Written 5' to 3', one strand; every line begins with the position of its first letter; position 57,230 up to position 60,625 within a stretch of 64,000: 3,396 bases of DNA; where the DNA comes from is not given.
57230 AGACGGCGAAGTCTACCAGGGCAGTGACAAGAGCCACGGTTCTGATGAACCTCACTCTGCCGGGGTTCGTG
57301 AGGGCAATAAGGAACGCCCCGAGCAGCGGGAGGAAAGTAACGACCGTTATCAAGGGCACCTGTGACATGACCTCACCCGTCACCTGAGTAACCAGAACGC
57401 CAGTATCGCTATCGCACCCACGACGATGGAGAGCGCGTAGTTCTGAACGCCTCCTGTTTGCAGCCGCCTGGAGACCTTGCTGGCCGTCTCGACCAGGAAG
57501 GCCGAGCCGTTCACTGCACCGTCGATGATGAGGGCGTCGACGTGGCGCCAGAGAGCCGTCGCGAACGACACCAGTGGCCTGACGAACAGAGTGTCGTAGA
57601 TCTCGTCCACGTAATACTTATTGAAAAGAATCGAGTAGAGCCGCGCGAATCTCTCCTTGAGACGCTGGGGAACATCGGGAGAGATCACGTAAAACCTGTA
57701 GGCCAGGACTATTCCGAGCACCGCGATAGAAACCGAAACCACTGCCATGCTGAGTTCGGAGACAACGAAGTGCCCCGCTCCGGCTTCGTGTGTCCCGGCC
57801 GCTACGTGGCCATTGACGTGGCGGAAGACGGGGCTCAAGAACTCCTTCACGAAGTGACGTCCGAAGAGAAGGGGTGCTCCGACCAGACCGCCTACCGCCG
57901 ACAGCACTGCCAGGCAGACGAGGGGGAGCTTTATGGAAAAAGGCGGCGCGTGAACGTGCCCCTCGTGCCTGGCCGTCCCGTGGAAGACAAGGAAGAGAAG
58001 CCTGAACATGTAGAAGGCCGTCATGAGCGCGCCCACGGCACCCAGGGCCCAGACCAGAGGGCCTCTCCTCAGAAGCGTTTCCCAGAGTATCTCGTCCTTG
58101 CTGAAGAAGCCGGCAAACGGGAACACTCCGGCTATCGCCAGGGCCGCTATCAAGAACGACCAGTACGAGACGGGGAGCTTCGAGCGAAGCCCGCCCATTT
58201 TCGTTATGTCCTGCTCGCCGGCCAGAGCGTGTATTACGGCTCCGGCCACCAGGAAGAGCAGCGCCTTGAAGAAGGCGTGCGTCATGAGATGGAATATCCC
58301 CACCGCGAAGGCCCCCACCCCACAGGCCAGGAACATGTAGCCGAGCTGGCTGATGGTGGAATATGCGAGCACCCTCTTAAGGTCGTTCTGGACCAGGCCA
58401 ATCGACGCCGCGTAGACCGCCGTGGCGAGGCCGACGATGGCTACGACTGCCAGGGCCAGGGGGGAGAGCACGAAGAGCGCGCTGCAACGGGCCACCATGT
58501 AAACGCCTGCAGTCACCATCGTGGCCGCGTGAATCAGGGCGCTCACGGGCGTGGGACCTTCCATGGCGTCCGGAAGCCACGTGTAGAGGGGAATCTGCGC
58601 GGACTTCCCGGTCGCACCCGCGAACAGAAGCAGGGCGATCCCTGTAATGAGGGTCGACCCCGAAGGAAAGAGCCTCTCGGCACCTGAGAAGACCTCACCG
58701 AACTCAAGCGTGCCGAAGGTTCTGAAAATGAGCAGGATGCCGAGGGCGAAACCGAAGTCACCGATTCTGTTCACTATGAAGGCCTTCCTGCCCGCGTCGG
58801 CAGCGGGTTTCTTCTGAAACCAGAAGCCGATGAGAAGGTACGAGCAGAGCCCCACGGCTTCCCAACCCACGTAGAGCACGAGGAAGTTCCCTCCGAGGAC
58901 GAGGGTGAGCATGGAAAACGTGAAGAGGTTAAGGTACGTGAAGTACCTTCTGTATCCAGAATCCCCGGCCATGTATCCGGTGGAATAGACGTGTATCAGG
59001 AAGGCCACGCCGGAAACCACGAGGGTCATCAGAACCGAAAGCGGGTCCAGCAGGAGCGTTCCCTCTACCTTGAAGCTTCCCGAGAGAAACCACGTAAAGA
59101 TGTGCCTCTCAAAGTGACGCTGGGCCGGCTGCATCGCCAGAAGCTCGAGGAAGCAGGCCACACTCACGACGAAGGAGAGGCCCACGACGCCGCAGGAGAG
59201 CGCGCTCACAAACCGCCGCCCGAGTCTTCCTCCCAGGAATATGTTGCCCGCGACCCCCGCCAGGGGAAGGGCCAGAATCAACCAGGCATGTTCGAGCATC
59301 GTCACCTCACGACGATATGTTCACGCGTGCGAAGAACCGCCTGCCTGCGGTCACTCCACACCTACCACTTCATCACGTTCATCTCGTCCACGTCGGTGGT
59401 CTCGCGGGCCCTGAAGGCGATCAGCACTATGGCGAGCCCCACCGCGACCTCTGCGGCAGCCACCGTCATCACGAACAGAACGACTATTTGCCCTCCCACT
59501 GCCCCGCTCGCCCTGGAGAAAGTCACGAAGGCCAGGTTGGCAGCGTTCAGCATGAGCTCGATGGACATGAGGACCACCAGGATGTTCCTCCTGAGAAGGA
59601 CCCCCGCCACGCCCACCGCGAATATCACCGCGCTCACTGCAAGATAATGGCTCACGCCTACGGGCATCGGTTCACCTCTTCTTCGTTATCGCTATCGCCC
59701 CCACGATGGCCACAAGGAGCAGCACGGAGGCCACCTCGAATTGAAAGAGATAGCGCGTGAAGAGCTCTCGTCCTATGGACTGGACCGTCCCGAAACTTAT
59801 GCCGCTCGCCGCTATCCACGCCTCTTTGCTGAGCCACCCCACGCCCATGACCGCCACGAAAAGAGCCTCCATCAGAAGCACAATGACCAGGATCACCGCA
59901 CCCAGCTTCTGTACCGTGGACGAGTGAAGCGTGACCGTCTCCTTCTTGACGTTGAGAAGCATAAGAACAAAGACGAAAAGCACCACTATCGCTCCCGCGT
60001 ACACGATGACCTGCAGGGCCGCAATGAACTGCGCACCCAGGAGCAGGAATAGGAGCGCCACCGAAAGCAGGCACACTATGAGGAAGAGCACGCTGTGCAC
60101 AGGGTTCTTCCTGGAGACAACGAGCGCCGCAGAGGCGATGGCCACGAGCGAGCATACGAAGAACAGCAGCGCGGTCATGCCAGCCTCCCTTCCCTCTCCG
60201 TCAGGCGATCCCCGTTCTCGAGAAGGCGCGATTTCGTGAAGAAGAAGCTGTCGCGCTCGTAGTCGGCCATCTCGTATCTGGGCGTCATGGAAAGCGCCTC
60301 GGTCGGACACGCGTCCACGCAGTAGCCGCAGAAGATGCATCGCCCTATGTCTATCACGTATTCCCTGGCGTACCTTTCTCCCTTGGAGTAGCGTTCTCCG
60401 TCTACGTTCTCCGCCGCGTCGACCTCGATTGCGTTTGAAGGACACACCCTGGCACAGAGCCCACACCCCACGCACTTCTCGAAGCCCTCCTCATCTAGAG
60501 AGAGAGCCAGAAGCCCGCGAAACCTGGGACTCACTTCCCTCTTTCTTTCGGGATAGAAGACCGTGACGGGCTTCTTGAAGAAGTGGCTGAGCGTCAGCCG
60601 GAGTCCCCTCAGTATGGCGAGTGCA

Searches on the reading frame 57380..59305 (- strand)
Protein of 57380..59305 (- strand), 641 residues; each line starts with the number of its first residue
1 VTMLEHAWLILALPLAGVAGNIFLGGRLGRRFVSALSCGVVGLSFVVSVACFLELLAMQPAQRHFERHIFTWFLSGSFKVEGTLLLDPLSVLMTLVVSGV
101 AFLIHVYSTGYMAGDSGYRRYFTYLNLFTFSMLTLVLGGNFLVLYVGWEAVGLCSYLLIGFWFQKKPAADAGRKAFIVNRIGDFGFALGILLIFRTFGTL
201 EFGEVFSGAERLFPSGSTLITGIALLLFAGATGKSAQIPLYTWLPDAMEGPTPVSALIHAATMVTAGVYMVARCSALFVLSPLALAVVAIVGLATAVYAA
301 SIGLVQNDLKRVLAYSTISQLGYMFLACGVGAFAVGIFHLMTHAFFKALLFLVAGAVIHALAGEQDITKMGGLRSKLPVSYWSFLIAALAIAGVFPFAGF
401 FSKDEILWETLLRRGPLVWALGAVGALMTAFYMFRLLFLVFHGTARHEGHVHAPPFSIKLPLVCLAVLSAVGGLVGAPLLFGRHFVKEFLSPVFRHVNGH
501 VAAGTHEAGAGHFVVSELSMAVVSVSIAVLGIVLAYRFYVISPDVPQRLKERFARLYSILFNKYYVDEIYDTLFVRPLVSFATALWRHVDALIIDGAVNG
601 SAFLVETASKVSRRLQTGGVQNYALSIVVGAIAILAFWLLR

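Call 32: search_protein_families(library=ncbifam, proteins=[window:57380-59305:-], max_evalue=0.0001)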
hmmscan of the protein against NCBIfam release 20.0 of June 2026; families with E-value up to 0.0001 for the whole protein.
window:57380-59305:- (641 aa): 74 families (the best 25 are shown)
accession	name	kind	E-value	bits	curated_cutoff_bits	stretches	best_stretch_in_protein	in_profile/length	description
NF005141.0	PRK06590.1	equivalog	1.8e-228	760.4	556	1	5-639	3-610/615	NADH-quinone oxidoreductase subunit L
TIGR01974.1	NDH_I_L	subfamily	1.5e-226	754.2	407.5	1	7-638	3-629/630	NADH-quinone oxidoreductase subunit L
NF005626.0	PRK07376.1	equivalog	3.3e-168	561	963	2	3-448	4-461/675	NAD(P)H-quinone oxidoreductase subunit 5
NF040617.1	F420_dehyd_FpoL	exception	1e-135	454.1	1050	1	5-631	4-655/669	F420H2 dehydrogenase subunit FpoL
NF009287.0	PRK12647.1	equivalog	2.7e-89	300.7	937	1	47-520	35-508/773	putative monovalent cation/H+ antiporter subunit A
NF005633.0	PRK07390.1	subfamily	2.5e-87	293.9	676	1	3-638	5-606/613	NAD(P)H-quinone oxidoreductase subunit F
NF005097.0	PRK06525.1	equivalog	4.3e-86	289.6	430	1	42-480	36-479/480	hydrogenase 4 subunit D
TIGR00940.1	2a6301s01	subfamily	3e-85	287.1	920.45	1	46-558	33-563/793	monovalent cation:proton antiporter subunit A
NF009285.0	PRK12645.1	equivalog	6e-84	282.7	1028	1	45-549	35-563/804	Na+/H+ antiporter subunit A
NF009288.0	PRK12648.1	equivalog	2.7e-83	280.6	1104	1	9-532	5-520/954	monovalent cation/H+ antiporter subunit A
NF009289.0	PRK12649.1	equivalog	5.4e-81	273.1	1117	1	33-571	32-564/789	putative monovalent cation/H+ antiporter subunit A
TIGR01960.1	ndhF3_CO2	subfamily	3.7e-80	270.1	588.7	1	4-638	6-605/606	NAD(P)H dehydrogenase, subunit NdhF3 family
NF009290.0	PRK12650.1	equivalog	6.5e-77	259.3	980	1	40-534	31-518/966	DUF4040 family protein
NF009284.0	PRK12644.1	equivalog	3e-74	250.7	962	1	62-479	50-474/975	Na+/H+ antiporter subunit A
NF009286.0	PRK12646.1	equivalog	1e-67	229.3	1063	1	45-537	38-548/800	DUF4040 family protein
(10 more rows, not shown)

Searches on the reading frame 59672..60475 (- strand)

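Call 32: search_protein_families(library=ncbifam, proteins=[window:59672-60475:-], max_evalue=0.0001)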
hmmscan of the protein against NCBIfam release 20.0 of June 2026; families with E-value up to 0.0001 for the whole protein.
window:59672-60475:- (267 aa): 12 families
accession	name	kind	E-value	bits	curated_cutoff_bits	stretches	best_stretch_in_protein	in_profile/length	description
NF005164.0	PRK06638.1-4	equivalog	5.3e-37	127.2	154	1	100-267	3-172/211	NADH-quinone oxidoreductase subunit J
NF005165.0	PRK06638.1-5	equivalog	6.4e-31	107.4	192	1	99-264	17-181/282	NADH-quinone oxidoreductase subunit J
NF005162.0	PRK06638.1-1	equivalog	5.3e-29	101.3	157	1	103-265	3-160/184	NADH-quinone oxidoreductase subunit J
NF005168.0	PRK06638.2-3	equivalog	4.9e-28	98.2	154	1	102-266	5-167/172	NADH-quinone oxidoreductase subunit J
NF005163.0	PRK06638.1-3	equivalog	2.9e-27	95.4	174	1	101-265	8-168/203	NADH-quinone oxidoreductase subunit J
NF005167.0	PRK06638.2-2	equivalog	2.4e-21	76.3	137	1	102-267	4-165/176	NADH-quinone oxidoreductase subunit J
NF005166.0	PRK06638.2-1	equivalog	1.7e-18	67.1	284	1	103-266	6-165/174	NADH-quinone oxidoreductase subunit J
NF005169.0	PRK06638.2-4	equivalog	1.5e-15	57.6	319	1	103-263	5-164/182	NADH-quinone oxidoreductase subunit J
NF005023.0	PRK06433.1-2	equivalog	2.4e-13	50.3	92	1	102-174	4-76/82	NADH dehydrogenase subunit J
NF005024.0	PRK06433.1-4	equivalog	5.2e-11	42.6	101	1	102-180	6-84/89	NADH dehydrogenase subunit J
NF005025.0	PRK06433.1-5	equivalog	2.3e-10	40.7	95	1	102-174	13-85/96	NADH dehydrogenase subunit J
NF040613.1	F420_dehyd_FpoJ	exception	2.1e-07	30.8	110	1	194-265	7-77/81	F420H2 dehydrogenase subunit FpoJ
